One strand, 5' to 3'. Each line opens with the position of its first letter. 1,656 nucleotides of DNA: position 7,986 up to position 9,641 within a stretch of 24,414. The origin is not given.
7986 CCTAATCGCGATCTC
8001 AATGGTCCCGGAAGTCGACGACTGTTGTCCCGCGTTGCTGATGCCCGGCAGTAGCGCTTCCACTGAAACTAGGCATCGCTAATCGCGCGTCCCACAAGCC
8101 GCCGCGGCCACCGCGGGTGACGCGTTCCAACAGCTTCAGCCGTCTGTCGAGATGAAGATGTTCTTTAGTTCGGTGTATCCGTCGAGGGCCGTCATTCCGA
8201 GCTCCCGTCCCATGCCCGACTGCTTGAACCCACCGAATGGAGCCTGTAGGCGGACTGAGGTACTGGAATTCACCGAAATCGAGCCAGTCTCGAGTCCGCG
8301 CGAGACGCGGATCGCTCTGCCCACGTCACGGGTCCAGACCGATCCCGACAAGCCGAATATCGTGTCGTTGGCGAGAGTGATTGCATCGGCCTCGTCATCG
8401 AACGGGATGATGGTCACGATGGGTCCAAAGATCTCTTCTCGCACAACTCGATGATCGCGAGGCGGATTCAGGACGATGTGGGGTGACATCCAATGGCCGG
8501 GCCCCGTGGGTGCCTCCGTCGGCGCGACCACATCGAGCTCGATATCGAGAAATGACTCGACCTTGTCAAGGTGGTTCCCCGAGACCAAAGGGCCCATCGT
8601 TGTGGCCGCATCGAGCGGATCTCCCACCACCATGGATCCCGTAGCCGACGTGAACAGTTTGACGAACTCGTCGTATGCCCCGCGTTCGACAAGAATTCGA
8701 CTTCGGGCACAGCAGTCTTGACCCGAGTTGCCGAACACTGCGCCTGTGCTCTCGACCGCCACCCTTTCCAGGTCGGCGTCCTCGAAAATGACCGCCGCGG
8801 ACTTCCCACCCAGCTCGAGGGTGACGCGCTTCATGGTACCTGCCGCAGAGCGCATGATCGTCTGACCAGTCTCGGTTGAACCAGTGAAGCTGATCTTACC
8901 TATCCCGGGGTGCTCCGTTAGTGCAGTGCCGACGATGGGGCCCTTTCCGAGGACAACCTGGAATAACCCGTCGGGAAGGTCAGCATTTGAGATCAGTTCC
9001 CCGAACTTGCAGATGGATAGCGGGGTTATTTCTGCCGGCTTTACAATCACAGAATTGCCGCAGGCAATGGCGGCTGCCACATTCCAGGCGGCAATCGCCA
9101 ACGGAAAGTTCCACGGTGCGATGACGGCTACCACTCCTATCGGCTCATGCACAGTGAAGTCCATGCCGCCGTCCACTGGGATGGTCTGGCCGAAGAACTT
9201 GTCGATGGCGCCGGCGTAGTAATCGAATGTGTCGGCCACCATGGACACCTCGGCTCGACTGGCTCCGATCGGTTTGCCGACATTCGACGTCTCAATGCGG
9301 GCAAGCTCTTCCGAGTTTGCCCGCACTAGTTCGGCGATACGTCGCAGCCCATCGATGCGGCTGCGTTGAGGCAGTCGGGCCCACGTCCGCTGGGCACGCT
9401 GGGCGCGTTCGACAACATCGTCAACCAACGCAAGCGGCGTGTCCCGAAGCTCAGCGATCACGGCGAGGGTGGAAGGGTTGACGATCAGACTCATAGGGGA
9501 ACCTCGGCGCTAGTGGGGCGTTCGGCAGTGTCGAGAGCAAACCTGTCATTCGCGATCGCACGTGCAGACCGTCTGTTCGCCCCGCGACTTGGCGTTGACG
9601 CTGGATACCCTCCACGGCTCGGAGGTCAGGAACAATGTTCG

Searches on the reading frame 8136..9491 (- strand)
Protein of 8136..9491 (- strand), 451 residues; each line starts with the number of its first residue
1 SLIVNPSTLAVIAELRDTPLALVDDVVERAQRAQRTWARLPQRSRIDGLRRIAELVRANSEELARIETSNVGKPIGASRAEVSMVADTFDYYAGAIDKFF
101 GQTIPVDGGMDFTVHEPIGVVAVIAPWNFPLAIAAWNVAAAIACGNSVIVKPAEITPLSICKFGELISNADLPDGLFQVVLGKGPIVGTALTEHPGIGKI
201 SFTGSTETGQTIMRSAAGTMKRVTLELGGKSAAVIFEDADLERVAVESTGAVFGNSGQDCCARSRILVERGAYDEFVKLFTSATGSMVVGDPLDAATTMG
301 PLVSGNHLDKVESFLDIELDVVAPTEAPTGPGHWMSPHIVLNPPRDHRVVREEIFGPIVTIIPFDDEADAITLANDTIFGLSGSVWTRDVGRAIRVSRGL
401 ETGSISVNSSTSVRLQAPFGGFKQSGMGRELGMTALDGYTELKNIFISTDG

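Call 11: search_protein_families(library=pfam, proteins=[window:8136-9491:-])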
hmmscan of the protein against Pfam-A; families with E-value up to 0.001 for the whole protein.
window:8136-9491:- (451 aa): 1 family
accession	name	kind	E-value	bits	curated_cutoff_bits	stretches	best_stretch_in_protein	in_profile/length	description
PF00171.27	Aldedh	-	9.6e-156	519.3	23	1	4-445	12-461/461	Aldehyde dehydrogenase family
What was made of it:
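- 8136..9494 (-): Aldehyde dehydrogenase, transcribed divergently from the mutase operon. It is part of the proposed amine or amino-alcohol to amino-acid feeder pathway. PF00171, E 1e-155 (call 11).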

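Call 46: search_protein_families(library=ncbifam, proteins=[window:8136-9491:-], max_evalue=0.01)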
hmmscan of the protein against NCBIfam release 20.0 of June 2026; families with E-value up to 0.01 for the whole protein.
window:8136-9491:- (451 aa): 43 families (the best 25 are shown)
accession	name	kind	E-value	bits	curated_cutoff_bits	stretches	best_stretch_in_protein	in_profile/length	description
NF010000.0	PRK13473.1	subfamily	6.6e-131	437.2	615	1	3-448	21-473/475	aminobutyraldehyde dehydrogenase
TIGR02299.1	HpaE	equivalog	9.4e-131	436.7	638.35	1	5-449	22-478/488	5-carboxymethyl-2-hydroxymuconate semialdehyde dehydrogenase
TIGR01804.1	BADH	equivalog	1.8e-130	435.6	668.6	1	3-443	17-467/467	betaine-aldehyde dehydrogenase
NF009725.0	PRK13252.1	equivalog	2.5e-123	412.1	593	1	4-448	27-480/488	betaine-aldehyde dehydrogenase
NF045736.1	PaDhStyDRhodo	equivalog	6.6e-123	410.8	800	1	4-447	23-477/479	phenylacetaldehyde dehydrogenase StyD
NF045735.1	PaDhStyDPseudo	equivalog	5.8e-117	391.3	850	1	4-447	23-481/483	phenylacetaldehyde dehydrogenase StyD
TIGR03216.1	OH_muco_semi_DH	equivalog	1.2e-115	386.9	693.25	1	4-448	19-480/481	2-hydroxymuconic semialdehyde dehydrogenase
TIGR01780.1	SSADH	subfamily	6.1e-110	368.2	646.35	1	3-443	1-448/448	succinate-semialdehyde dehydrogenase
NF007352.0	PRK09847.1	equivalog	3.7e-106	355.6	850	1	4-449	40-493/495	aldehyde dehydrogenase PuuC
TIGR03374.1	ABALDH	equivalog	4.1e-105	352.3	909.3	1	3-447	20-471/472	aminobutyraldehyde dehydrogenase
NF006916.0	PRK09407.1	equivalog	1.7e-102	343.7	521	1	5-445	40-490/526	succinic semialdehyde dehydrogenase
NF040648.1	lactal_redase_Meth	equivalog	2.7e-101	339.9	650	1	3-447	15-462/463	lactaldehyde dehydrogenase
NF050026.1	AcaldDHExaC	equivalog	4.6e-101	338.9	900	1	10-449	42-495/503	acetaldehyde dehydrogenase ExaC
NF042993.1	AlphKGSA_gudD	equivalog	1e-98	331.2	770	1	5-447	25-480/481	alpha-ketoglutaric semialdehyde dehydrogenase GucD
NF007497.0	PRK10090.1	equivalog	5.1e-95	319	500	1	3-448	26-478/480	aldehyde dehydrogenase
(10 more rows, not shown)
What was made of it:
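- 8136..9494 (-): Nearest families are aminobutyraldehyde and betaine-aldehyde dehydrogenases (call 46).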
